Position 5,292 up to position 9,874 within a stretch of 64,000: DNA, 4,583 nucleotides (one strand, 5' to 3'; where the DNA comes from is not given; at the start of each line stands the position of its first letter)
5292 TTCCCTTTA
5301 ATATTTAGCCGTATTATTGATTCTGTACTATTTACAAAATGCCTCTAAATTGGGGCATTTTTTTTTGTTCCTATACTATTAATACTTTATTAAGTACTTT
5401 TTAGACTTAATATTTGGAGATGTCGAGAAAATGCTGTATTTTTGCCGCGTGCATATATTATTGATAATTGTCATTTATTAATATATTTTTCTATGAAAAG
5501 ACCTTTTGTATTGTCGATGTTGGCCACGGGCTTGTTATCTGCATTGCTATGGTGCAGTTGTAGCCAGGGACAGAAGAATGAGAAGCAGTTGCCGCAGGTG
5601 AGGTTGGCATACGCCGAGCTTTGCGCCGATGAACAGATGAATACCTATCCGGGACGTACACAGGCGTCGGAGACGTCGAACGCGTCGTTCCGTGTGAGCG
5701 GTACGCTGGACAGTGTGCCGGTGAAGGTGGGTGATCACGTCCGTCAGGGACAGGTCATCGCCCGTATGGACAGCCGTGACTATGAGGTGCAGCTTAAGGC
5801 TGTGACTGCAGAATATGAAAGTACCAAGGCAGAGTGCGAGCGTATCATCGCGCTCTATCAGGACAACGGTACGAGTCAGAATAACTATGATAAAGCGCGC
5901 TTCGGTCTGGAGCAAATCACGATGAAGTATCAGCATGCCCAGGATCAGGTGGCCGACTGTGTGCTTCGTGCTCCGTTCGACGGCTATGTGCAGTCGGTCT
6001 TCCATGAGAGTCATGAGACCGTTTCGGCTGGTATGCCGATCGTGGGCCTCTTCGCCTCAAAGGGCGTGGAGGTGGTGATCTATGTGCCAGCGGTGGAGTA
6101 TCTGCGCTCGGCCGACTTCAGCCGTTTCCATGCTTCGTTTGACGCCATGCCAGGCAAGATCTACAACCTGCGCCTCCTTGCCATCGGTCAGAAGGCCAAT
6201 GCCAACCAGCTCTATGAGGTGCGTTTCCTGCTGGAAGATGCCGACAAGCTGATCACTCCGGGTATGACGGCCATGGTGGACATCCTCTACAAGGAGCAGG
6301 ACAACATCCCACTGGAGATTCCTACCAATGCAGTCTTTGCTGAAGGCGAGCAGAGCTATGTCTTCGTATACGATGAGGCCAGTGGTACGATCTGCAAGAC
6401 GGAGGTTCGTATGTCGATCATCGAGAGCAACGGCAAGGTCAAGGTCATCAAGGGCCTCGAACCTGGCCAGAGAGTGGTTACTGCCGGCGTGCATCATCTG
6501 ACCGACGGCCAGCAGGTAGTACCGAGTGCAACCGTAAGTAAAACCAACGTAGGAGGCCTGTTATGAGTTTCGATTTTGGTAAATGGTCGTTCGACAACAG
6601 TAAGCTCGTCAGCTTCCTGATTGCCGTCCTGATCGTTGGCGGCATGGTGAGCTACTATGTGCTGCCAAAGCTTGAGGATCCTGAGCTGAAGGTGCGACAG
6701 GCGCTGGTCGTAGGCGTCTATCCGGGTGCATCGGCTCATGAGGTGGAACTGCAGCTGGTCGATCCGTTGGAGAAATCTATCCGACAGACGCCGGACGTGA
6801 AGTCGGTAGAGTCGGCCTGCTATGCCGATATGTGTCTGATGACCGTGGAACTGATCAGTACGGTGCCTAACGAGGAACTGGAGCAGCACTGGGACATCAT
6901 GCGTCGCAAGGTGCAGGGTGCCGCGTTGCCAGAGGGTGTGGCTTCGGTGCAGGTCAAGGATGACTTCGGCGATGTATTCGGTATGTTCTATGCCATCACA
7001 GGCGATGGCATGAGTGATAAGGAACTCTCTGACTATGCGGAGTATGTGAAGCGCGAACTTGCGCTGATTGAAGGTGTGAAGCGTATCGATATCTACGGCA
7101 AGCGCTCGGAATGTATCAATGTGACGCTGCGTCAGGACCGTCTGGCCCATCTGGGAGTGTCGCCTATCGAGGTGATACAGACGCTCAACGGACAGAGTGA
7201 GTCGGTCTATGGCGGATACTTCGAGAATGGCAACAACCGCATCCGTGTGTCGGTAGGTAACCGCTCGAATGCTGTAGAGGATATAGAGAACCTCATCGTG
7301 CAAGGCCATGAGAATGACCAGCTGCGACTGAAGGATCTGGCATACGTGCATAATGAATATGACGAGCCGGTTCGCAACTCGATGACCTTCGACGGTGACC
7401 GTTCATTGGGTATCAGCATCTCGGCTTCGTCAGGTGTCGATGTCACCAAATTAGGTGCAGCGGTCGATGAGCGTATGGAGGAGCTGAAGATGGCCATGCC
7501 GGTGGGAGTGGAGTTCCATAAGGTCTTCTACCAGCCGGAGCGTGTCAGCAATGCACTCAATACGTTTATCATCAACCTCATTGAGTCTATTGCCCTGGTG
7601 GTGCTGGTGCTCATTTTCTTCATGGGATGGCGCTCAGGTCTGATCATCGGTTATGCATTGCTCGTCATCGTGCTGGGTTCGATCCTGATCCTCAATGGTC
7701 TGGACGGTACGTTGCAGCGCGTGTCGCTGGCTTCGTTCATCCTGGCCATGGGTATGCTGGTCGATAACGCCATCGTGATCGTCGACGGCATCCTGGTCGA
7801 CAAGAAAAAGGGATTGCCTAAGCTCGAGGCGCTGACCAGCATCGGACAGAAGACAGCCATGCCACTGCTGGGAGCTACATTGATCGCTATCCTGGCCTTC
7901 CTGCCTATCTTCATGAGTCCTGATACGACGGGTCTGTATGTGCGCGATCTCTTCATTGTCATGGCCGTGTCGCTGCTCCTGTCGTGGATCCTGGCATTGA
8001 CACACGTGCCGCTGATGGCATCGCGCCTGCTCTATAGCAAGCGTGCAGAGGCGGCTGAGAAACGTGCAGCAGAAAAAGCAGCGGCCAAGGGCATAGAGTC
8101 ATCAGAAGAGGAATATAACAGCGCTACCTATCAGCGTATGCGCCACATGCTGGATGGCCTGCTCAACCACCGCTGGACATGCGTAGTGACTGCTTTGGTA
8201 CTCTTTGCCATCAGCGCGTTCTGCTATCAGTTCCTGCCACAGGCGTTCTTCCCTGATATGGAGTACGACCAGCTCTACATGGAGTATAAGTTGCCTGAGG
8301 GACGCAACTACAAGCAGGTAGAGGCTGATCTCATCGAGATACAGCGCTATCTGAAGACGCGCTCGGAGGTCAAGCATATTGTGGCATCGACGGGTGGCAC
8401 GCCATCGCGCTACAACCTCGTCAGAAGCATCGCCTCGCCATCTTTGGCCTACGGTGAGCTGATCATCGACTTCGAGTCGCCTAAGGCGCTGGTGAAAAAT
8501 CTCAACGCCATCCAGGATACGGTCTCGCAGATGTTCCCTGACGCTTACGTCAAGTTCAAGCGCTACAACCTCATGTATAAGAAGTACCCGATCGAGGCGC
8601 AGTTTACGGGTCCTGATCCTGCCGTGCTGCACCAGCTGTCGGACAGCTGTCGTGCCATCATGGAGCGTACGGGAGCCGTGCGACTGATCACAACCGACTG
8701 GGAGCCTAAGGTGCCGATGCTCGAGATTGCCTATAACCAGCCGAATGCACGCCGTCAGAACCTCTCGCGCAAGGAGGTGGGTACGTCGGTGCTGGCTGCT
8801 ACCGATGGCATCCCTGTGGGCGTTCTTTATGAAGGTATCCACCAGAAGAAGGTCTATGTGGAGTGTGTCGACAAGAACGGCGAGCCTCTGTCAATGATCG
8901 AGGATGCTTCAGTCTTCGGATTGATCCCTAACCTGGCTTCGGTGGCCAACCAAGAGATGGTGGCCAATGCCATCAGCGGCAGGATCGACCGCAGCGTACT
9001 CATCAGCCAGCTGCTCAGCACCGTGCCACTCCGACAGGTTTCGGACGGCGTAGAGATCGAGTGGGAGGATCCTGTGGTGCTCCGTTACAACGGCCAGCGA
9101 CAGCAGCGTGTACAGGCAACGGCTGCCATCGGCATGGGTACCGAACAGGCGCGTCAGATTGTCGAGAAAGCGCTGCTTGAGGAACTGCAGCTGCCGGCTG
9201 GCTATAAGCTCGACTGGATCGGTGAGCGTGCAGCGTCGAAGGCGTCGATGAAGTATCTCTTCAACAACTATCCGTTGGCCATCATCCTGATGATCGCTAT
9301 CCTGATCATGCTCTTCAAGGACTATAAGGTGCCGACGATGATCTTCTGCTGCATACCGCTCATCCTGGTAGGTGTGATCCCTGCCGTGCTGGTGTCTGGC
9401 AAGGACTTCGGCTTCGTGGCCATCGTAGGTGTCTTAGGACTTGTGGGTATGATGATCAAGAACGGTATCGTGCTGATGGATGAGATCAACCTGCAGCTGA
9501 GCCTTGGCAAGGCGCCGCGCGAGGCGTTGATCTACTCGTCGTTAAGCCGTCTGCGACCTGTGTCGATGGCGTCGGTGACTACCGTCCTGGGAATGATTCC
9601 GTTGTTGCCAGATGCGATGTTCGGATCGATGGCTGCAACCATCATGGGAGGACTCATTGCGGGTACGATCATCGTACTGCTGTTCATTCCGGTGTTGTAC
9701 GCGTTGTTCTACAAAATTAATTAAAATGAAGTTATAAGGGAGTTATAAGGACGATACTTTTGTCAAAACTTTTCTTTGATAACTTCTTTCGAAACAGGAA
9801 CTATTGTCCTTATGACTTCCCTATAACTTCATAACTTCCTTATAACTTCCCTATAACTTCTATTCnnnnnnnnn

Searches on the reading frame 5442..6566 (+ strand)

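Call 60: search_protein_families(library=pfam, proteins=[window:5442-6566:+], max_evalue=0.00001)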
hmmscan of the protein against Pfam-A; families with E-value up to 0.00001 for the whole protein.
window:5442-6566:+ (374 aa): 4 families
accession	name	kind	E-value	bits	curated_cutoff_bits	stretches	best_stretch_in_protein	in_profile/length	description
PF13437.12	HlyD_3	-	1.6e-11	45.3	22.2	1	174-274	1-106/106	HlyD family secretion protein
PF16576.10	HlyD_D23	-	2.2e-09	37.4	30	1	76-277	17-214/214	Barrel-sandwich domain of CusB or HlyD membrane-fusion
PF13533.13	Biotin_lipoyl_2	-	3.7e-07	30.3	29.8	1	83-110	5-32/32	Biotin-lipoyl like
PF00364.28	Biotin_lipoyl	-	1.1e-06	28.8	22.1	0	174-201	44-71/73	Biotin-requiring enzyme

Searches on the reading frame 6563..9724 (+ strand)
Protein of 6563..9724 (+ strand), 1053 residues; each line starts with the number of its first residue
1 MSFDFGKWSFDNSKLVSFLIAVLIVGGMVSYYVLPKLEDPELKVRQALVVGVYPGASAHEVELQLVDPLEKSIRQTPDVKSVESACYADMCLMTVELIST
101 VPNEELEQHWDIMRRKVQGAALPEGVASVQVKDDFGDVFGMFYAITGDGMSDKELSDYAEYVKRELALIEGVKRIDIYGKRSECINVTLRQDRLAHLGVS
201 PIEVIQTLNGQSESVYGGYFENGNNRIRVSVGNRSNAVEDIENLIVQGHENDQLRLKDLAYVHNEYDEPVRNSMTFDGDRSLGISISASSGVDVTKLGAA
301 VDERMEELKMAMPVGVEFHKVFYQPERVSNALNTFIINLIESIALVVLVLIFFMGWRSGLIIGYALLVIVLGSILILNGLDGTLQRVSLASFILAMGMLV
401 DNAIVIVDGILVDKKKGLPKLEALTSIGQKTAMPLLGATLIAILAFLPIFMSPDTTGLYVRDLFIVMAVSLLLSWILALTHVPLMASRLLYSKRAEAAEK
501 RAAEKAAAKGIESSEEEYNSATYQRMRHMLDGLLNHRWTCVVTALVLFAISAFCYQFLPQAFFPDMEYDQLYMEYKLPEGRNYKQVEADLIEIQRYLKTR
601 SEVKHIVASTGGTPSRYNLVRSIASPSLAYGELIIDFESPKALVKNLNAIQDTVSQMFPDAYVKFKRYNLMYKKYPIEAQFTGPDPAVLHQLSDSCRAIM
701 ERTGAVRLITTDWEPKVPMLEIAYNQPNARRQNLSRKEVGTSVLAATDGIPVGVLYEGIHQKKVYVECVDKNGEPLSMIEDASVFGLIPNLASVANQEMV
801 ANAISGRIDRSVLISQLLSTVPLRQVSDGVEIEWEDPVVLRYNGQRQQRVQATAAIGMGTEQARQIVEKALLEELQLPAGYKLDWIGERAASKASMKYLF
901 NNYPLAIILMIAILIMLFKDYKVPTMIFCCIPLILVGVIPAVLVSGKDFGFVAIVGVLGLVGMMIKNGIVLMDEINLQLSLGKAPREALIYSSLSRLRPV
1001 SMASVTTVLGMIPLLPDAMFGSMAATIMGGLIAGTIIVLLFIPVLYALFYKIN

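Call 60: search_protein_families(library=pfam, proteins=[window:6563-9724:+], max_evalue=0.00001)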
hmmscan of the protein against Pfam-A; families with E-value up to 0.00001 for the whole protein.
window:6563-9724:+ (1053 aa): 1 family
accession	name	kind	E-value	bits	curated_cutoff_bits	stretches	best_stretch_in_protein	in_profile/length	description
PF00873.25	ACR_tran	-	8.8e-143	477.7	28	1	17-1049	12-1020/1021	AcrB/AcrD/AcrF family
